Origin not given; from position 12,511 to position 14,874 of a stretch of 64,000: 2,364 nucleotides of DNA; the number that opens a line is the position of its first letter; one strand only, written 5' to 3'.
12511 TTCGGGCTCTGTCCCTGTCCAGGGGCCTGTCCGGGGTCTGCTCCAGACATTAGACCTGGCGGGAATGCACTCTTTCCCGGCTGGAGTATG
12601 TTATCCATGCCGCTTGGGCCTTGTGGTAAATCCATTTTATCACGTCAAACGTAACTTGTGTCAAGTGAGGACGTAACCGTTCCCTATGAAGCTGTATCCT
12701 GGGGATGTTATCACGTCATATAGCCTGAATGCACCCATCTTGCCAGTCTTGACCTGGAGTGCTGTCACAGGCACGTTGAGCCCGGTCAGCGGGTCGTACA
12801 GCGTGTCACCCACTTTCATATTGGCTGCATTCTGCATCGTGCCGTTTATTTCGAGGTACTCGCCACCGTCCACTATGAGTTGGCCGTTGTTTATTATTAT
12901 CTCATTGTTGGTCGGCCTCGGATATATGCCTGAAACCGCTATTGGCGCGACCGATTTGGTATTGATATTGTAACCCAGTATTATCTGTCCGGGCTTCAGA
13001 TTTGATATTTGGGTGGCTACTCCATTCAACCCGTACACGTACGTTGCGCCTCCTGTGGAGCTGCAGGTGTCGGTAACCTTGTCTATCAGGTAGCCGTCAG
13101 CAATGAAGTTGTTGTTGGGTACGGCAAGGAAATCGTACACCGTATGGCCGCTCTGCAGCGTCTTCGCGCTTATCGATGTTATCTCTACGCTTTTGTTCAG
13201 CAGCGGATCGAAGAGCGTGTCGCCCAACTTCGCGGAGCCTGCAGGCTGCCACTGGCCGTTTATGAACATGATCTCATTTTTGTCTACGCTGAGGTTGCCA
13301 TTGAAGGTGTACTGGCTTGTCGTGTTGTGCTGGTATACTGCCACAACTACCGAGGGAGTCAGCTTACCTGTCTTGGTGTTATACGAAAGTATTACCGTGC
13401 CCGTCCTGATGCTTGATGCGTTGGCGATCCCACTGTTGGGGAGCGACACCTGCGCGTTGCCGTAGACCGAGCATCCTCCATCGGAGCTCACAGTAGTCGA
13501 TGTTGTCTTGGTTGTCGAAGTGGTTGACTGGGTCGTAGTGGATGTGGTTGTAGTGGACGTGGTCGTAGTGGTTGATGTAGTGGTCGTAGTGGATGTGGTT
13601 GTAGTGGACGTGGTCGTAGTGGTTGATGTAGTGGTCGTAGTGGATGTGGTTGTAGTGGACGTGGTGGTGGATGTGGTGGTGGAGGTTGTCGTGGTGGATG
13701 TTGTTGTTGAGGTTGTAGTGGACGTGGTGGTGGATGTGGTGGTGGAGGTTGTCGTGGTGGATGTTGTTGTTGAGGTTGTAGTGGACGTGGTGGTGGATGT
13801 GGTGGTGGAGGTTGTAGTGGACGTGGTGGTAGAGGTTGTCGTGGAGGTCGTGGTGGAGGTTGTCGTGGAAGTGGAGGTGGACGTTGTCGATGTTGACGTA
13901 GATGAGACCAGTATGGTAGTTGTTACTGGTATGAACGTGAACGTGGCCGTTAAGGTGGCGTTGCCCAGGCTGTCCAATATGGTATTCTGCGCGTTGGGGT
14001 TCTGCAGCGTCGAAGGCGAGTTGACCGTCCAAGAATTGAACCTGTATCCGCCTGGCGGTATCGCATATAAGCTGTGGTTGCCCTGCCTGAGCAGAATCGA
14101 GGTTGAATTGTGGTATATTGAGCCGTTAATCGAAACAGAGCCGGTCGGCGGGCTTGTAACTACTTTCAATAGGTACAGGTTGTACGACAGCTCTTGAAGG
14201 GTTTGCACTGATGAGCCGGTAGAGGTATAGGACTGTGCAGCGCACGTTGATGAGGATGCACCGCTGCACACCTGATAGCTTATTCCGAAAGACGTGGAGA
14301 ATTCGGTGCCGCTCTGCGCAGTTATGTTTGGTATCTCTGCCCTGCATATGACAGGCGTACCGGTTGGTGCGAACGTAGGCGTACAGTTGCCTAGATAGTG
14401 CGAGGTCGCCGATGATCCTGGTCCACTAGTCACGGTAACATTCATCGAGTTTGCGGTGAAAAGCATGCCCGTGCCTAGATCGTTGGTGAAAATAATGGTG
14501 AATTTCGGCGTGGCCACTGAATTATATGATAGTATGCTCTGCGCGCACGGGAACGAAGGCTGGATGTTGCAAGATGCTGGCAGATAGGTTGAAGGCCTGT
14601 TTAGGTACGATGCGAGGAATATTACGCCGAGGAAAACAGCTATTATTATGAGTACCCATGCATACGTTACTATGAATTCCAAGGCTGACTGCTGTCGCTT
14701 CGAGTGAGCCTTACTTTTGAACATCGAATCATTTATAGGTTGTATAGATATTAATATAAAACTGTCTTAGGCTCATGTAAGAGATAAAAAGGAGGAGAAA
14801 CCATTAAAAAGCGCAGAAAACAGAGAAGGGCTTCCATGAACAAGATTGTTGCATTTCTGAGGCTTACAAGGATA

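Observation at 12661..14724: Surface protein combining a pilin-like N-terminus, a poly-Thr stalk and two tandem C-terminal Hint (intein-like) domains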

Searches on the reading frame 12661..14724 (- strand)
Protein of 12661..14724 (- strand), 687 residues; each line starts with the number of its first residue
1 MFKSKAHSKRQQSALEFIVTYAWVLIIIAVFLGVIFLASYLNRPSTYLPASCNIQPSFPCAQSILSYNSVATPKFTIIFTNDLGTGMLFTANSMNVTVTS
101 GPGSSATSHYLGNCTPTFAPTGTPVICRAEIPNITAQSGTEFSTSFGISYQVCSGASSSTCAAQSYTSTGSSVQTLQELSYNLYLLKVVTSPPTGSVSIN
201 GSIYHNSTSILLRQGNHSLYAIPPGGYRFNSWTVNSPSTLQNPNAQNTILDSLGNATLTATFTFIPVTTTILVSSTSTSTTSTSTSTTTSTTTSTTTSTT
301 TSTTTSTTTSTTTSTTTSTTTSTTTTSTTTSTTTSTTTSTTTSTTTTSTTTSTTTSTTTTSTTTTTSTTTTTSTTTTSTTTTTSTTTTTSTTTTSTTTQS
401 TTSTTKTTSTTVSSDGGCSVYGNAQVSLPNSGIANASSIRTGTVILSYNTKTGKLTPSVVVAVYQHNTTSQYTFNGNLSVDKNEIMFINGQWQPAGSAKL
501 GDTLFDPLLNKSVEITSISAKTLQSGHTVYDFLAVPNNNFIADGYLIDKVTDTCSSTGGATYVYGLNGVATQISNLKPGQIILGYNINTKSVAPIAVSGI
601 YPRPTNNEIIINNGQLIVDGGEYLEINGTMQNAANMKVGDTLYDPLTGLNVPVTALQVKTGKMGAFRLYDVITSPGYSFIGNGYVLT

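Call 3: search_protein_families(library=pfam, proteins=[window:12661-14724:-], max_evalue=10)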
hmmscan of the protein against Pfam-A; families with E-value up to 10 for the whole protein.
window:12661-14724:- (687 aa): 0 families

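Call 4: search_protein_families(library=ncbifam, proteins=[window:12661-14724:-], max_evalue=10)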
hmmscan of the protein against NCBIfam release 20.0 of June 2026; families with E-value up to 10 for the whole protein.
window:12661-14724:- (687 aa): 16 families
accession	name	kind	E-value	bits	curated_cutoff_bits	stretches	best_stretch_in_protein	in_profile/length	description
NF033761.1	gliding_GltJ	equivalog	0.064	12.3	450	1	268-405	386-527/671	adventurous gliding motility protein GltJ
NF047351.1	lipase_YSIRK_Sa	exception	0.46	8.7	650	1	271-405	24-163/704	YSIRK-targeted triacylglycerol lipase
NF005942.0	PRK07994.1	equivalog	0.71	8.8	613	1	275-402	369-501/655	DNA polymerase III subunit gamma/tau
NF043060.1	MAP_0585_fam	equivalog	0.95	9.4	170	1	286-405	50-167/319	MAP_0585 family protein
TIGR00593.1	pola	equivalog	1.1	7.5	600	1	241-452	219-417/890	DNA polymerase I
NF005846.3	PRK07764.1-6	equivalog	1.2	8.1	625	1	280-411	405-538/628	DNA polymerase III subunit gamma and tau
NF004561.0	PRK05901.1-3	equivalog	1.9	7.5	582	1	285-402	27-153/537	RNA polymerase sigma factor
NF041166.1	f2_encap_cargo1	exception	2.9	6.9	800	1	279-404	52-177/623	family 2A encapsulin nanocompartment cargo protein cysteine desulfurase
NF046048.1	NlpC_P60_DIP1281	equivalog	3.9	6.2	517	1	285-405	316-439/587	DIP1281 family NlpC/P60 protein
NF011511.0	PRK14949.1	equivalog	4.2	5.6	1016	1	232-405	366-535/984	DNA polymerase III subunits gamma and tau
NF008074.0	PRK10811.1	equivalog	5.4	4.6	908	1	285-402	893-1015/1068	ribonuclease E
TIGR00585.2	mutl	equivalog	6.4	5.5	180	1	302-383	352-422/555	DNA mismatch repair endonuclease MutL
NF005423.0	PRK07003.1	equivalog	8.2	4.7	1260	0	276-408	370-539/831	DNA polymerase III subunit gamma/tau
TIGR00580.2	mfd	equivalog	8.2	4.6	800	0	251-408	108-266/907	transcription-repair coupling factor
TIGR04526.1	predic_Ig_block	subfamily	9.7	4.9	150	0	269-409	23-172/693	putative immunoglobulin-blocking virulence protein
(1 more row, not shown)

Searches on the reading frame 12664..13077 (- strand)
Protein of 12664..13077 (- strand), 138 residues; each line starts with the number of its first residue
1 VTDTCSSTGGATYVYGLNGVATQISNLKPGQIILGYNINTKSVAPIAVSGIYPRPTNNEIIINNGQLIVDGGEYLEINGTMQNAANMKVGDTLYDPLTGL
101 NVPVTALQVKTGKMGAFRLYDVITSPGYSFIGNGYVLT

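Call 6: search_protein_families(library=pfam, proteins=[window:12664-13077:-], max_evalue=10)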
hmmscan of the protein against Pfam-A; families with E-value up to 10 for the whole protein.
seq(138 aa): 0 families
